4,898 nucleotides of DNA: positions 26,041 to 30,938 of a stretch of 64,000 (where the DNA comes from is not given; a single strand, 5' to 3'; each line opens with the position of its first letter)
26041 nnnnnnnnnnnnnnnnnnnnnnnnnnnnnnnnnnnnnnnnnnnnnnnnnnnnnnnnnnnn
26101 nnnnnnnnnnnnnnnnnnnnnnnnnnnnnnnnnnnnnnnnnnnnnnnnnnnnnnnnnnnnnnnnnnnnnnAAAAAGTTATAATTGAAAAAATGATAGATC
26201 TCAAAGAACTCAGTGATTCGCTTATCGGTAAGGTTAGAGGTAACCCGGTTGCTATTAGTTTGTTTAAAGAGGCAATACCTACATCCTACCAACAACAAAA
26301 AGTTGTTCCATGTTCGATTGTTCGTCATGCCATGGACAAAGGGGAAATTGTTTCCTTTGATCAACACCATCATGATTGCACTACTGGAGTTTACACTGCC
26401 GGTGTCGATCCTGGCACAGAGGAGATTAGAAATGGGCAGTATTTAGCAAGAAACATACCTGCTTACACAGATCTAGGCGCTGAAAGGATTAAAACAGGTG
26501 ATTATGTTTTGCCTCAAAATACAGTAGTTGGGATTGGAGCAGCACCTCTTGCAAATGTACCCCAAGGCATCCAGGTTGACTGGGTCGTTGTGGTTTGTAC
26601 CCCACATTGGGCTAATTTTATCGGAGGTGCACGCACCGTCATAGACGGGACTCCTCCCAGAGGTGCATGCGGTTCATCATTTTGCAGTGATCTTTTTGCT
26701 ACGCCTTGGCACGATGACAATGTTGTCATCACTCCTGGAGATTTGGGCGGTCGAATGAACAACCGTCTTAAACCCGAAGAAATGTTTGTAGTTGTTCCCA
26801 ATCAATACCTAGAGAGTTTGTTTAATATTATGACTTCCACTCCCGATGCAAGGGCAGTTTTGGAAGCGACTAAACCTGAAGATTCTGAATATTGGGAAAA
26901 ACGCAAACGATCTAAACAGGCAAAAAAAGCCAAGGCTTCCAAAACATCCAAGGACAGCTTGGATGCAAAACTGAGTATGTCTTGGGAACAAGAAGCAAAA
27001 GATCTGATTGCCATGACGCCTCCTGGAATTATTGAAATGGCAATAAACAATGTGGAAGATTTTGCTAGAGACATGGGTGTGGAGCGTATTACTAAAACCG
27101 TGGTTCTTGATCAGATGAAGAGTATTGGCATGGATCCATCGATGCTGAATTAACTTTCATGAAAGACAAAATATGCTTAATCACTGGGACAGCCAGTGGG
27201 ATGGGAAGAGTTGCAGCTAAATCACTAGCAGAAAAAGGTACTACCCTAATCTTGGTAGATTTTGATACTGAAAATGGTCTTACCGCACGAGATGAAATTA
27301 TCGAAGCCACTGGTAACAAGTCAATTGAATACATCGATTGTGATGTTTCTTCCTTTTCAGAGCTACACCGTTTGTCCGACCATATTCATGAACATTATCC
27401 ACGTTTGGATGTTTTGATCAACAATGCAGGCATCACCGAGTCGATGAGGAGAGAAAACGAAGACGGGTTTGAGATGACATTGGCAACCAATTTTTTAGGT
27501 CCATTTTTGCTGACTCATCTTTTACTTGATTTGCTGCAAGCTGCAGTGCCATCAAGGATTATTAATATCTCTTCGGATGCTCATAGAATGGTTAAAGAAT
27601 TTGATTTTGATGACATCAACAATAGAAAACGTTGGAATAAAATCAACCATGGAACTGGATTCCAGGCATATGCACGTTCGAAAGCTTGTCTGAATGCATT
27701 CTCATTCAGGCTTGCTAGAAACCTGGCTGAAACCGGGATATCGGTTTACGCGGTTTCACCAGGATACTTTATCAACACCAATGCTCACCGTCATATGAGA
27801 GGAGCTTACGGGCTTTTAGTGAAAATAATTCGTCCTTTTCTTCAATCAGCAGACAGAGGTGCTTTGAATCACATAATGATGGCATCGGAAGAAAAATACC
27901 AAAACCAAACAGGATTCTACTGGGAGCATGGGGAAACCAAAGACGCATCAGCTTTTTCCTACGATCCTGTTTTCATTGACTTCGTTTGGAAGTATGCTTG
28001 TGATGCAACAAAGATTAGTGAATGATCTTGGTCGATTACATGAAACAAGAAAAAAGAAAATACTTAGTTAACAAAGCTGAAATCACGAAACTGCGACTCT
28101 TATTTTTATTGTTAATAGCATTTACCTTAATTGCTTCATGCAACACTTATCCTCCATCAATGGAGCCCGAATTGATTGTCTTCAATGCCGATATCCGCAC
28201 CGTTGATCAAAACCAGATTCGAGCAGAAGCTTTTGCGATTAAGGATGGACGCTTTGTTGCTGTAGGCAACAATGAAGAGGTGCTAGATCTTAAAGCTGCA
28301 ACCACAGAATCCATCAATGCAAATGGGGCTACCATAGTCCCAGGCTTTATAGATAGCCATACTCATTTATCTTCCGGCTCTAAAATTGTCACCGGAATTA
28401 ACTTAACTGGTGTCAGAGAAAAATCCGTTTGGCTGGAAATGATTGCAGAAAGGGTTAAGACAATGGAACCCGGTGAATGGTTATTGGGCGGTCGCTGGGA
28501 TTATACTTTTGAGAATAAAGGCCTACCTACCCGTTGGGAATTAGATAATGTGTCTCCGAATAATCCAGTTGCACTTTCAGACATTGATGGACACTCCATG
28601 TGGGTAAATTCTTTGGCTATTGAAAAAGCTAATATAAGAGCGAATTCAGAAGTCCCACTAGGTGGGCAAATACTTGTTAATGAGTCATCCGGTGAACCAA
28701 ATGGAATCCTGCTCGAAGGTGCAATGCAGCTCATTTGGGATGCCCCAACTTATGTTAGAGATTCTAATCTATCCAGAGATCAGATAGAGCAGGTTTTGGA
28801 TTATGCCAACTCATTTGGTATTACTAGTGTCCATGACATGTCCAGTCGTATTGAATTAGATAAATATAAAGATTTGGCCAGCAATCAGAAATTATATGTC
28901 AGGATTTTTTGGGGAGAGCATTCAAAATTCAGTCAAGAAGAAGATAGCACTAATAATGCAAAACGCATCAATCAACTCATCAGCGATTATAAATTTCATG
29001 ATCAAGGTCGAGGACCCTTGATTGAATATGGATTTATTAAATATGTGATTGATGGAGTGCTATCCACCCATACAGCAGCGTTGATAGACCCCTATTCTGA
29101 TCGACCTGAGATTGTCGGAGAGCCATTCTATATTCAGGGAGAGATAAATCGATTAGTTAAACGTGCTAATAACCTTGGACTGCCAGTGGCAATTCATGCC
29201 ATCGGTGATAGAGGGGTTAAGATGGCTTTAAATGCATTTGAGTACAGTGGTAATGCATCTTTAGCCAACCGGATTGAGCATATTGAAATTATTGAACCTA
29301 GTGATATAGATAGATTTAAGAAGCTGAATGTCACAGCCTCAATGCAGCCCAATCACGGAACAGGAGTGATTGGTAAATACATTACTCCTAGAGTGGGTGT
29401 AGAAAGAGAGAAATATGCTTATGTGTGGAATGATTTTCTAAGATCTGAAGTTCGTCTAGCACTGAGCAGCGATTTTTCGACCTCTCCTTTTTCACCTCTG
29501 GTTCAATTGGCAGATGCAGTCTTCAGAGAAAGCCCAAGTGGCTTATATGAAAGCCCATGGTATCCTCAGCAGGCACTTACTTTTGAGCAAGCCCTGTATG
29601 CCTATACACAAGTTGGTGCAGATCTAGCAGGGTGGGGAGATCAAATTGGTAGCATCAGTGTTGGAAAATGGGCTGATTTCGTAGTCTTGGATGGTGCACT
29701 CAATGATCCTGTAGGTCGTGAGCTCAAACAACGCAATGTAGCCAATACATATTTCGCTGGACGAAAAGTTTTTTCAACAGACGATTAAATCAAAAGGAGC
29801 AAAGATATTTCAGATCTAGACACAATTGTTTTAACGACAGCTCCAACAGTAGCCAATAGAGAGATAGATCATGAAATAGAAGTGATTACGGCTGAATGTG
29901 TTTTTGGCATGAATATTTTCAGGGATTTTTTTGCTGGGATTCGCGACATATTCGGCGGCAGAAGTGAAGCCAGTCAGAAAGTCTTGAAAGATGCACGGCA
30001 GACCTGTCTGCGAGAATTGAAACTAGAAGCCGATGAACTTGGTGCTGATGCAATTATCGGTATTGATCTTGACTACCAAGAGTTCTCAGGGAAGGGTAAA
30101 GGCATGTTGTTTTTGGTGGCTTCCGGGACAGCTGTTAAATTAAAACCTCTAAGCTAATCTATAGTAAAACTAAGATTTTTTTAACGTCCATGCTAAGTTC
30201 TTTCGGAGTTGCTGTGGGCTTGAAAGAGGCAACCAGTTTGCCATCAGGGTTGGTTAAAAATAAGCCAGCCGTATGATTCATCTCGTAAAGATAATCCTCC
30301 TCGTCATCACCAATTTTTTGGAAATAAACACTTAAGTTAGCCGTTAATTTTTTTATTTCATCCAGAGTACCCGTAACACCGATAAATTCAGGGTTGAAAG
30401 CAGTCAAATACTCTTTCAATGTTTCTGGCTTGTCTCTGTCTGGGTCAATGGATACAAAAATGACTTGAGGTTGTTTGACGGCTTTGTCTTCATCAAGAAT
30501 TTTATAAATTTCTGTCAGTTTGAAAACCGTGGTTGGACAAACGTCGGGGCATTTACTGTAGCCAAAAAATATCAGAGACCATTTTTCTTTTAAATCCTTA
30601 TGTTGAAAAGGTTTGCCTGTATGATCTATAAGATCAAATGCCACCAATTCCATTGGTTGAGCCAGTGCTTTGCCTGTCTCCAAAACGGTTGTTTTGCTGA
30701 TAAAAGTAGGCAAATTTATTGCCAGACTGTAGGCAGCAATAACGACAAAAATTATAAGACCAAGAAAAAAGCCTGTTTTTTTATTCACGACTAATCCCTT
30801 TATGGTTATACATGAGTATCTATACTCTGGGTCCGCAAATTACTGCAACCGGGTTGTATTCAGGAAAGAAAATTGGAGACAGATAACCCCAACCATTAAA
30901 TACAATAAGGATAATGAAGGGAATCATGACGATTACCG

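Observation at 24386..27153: Divergent operon pair whose lead genes share a PCP_red-like C-terminal domain fused to two unrelated N-terminal domains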

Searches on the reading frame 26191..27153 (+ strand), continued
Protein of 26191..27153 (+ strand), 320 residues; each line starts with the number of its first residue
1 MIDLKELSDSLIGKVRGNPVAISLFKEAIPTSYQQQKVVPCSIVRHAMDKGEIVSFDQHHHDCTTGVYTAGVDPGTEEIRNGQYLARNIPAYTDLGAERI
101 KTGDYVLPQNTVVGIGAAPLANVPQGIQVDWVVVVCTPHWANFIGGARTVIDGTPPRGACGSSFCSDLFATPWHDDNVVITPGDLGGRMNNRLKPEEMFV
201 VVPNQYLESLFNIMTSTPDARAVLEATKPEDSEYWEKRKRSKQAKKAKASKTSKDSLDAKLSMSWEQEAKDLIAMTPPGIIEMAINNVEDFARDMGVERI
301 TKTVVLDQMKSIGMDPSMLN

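Call 95: search_protein_families(library=pfam, proteins=[L091:9437-10195:+, L090:5575-6351:+, L089:4114-4929:-, L089:9075-9890:-, L086:1822-2694:+], max_evalue=0.1)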
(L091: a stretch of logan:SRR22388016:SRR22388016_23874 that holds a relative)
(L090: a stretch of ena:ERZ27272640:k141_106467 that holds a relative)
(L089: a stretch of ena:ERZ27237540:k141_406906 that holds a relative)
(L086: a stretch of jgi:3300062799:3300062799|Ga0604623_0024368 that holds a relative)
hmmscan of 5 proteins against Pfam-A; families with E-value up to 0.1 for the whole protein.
L091:9437-10195:+ (252 aa): 1 family
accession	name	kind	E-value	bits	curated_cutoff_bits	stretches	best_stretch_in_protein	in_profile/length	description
PF13190.11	PDGLE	-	0.058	13.7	27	1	23-54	3-34/102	PDGLE domain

L090:5575-6351:+ (258 aa): 0 families

L089:4114-4929:- (271 aa): 0 families

L089:9075-9890:- (271 aa): 0 families

L086:1822-2694:+ (290 aa): 1 family
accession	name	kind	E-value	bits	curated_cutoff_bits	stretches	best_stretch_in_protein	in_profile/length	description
PF03650.18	MPC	-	0.024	15.2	27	1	92-131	47-85/110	Mitochondrial pyruvate carriers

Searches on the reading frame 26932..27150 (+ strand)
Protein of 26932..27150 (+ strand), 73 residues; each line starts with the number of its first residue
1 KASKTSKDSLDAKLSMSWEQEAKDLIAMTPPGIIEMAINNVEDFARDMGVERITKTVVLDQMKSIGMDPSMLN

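Call 5: search_protein_families(library=pfam, proteins=[window:26932-27150:+], max_evalue=10)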
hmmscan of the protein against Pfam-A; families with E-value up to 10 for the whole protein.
seq(73 aa): 2 families
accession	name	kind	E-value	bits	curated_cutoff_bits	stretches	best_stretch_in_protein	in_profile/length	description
PF08369.16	PCP_red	-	1.9e-05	25.1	32.5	1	18-58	1-41/45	Proto-chlorophyllide reductase 57 kD subunit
PF00583.31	Acetyltransf_1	-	0.26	12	20.7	1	32-67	75-110/116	Acetyltransferase (GNAT) family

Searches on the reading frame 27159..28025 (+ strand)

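Call 3: search_protein_families(library=pfam, proteins=[window:27159-28025:+], max_evalue=0.1)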
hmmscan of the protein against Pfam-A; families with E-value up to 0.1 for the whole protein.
window:27159-28025:+ (288 aa): 4 families
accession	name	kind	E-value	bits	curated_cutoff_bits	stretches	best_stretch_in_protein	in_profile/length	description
PF00106.31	adh_short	-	6.9e-37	127.3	26.6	2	4-143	1-140/195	short chain dehydrogenase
PF13561.12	adh_short_C2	-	1.5e-29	103.7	27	2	10-145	1-136/236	Enoyl-(Acyl carrier protein) reductase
PF08659.16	KR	-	7.7e-08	32.9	22.6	1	7-114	4-115/180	KR domain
PF01370.27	Epimerase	-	1.3e-05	25.2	20.9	1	7-141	2-117/240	NAD dependent epimerase/dehydratase family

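Call 6: search_protein_families(library=ncbifam, proteins=[window:27159-28025:+], max_evalue=0.1)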
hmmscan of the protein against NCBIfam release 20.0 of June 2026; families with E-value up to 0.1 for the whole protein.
window:27159-28025:+ (288 aa): 227 families (the best 25 are shown)
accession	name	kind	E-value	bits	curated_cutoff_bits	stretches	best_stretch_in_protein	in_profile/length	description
NF004846.0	PRK06197.1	subfamily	1e-50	172.7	268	1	3-249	16-258/306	oxidoreductase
NF004845.0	PRK06196.1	subfamily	2e-34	119.4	414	1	3-259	29-278/320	oxidoreductase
NF005559.1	PRK07231.1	subfamily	1.5e-28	100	215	2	2-141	3-142/249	glucose 1-dehydrogenase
NF004513.0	PRK05854.1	subfamily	7.7e-28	97.4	282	1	2-201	14-208/314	SDR family oxidoreductase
TIGR01830.1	3oxo_ACP_reduc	equivalog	2.2e-26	93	297.75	2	6-139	1-135/239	3-oxoacyl-[acyl-carrier-protein] reductase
NF004203.0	PRK05653.2-4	subfamily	2.2e-26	92.8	313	1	2-209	5-194/260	3-oxoacyl-ACP reductase FabG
NF004198.0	PRK05653.1-3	equivalog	6.9e-26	91.2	296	2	2-142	6-146/248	3-oxoacyl-ACP reductase FabG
NF004196.0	PRK05650.1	equivalog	3.5e-25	88.6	297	2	6-144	5-143/272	SDR family oxidoreductase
NF004825.0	PRK06181.1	equivalog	1.1e-24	87.1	215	1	2-139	5-142/268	SDR family oxidoreductase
NF004514.1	PRK05855.1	equivalog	1.2e-24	86.9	455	2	2-141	312-452/578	SDR family oxidoreductase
NF005067.0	PRK06484.1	equivalog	1.6e-24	86.3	713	2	2-141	8-147/524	short chain dehydrogenase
NF006693.0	PRK09242.1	equivalog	1.9e-24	86.2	328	1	2-209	9-198/258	SDR family oxidoreductase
NF009093.0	PRK12429.1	subfamily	5.8e-24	84.8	258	1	1-139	3-141/259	3-hydroxybutyrate dehydrogenase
NF053702.1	TrHdxCHCADhChcB1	equivalog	6.7e-24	84.6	400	1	2-142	3-145/250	trans-4-hydroxycyclohexanecarboxylate dehydrogenase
NF009464.0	PRK12824.1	subfamily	7.8e-24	84.7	269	1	3-205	2-186/245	3-oxoacyl-ACP reductase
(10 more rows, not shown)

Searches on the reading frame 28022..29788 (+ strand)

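Call 3: search_protein_families(library=pfam, proteins=[window:28022-29788:+], max_evalue=0.1)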
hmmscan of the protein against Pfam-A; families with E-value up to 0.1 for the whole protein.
window:28022-29788:+ (588 aa): 2 families
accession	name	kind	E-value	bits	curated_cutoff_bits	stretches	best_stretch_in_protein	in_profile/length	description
PF07969.17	Amidohydro_3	-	5.3e-84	283.8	29.7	1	98-584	3-472/472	Amidohydrolase family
PF01979.26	Amidohydro_1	-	7.7e-19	68.6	25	2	363-583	135-345/345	Amidohydrolase family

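Call 6: search_protein_families(library=ncbifam, proteins=[window:28022-29788:+], max_evalue=0.1)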
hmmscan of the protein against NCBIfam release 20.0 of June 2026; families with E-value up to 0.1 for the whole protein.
window:28022-29788:+ (588 aa): 62 families (the best 25 are shown)
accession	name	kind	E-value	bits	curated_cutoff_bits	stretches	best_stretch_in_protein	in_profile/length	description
NF051886.1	XaaProDiPepCaul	equivalog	4.6e-17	62.1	500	3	65-124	15-72/398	Xaa-Pro dipeptidase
NF006056.0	PRK08204.1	subfamily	1.7e-14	53.4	391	2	443-558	264-381/449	hypothetical protein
TIGR01224.1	hutI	equivalog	2.7e-14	52.8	298.15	2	69-117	4-50/377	imidazolonepropionase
NF006679.0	PRK09228.1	subfamily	7.5e-14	51.3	351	2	473-572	310-401/433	guanine deaminase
TIGR02967.1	guan_deamin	equivalog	1.4e-13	50.6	375.4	2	472-570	284-374/401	guanine deaminase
NF005211.0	PRK06687.1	equivalog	3.9e-10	39.1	703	2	519-557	334-372/419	TRZ/ATZ family protein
NF011990.0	PRK15446.2-6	subfamily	6.2e-10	38.3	233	2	62-114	13-64/390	alpha-D-ribose 1-methylphosphonate 5-triphosphate diphosphatase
TIGR02033.1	D-hydantoinase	equivalog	9.3e-10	38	393.25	1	61-121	9-65/454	dihydropyrimidinase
NF005557.0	PRK07228.1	equivalog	4.2e-09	35.6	522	2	52-117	4-66/445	5'-deoxyadenosine deaminase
NF006549.0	PRK09045.1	equivalog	3.9e-08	32.3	540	2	517-557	339-379/444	TRZ/ATZ family hydrolase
NF006055.0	PRK08203.1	equivalog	6.6e-08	31.5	532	2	51-116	7-71/455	8-oxoguanine deaminase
NF006689.0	PRK09237.1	equivalog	1.8e-07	30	371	1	60-121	12-71/383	amidohydrolase/deacetylase family metallohydrolase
NF009941.0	PRK13404.1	subfamily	2.1e-07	30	647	1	50-119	5-66/478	dihydropyrimidinase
TIGR03178.1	allantoinase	equivalog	3e-07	29.6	357.85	1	59-118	8-62/441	allantoinase AllB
TIGR02318.1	phosphono_phnM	equivalog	3.7e-07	29.4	390.55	1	58-115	5-56/376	phosphonate metabolism protein PhnM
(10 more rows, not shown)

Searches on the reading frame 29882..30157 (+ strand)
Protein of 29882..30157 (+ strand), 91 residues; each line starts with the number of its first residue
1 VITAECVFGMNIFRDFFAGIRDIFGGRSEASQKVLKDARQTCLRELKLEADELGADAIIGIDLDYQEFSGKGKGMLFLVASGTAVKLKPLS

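Call 3: search_protein_families(library=pfam, proteins=[window:29882-30157:+], max_evalue=0.1)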
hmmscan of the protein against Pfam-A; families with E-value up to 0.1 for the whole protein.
window:29882-30157:+ (91 aa): 2 families
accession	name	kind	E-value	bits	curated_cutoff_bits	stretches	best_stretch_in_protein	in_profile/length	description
PF01906.23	YbjQ_1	-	9.4e-25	87.7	23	1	2-87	21-103/103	Putative heavy-metal-binding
PF23025.1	YbjQ_2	-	7.3e-06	26.7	29.1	1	27-89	45-103/103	C2 domain-containing protein 5, YbjQ-like domain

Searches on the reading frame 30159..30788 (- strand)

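Call 3: search_protein_families(library=pfam, proteins=[window:30159-30788:-], max_evalue=0.1)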
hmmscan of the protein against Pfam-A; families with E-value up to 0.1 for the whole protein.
window:30159-30788:- (209 aa): 4 families
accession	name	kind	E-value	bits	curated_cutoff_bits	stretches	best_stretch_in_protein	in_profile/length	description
PF02630.20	SCO1-SenC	-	1.1e-42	145.6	22.8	1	50-184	3-133/134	SCO1/SenC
PF00578.27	AhpC-TSA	-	2.8e-07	31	26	1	50-187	7-123/124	AhpC/TSA family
PF13905.12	Thioredoxin_8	-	0.0034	18.1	27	1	70-139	3-64/94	Thioredoxin-like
PF22012.2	TSLPR_D1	-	0.013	16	27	1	130-197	5-77/82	Cytokine receptor-like factor 2, domain 1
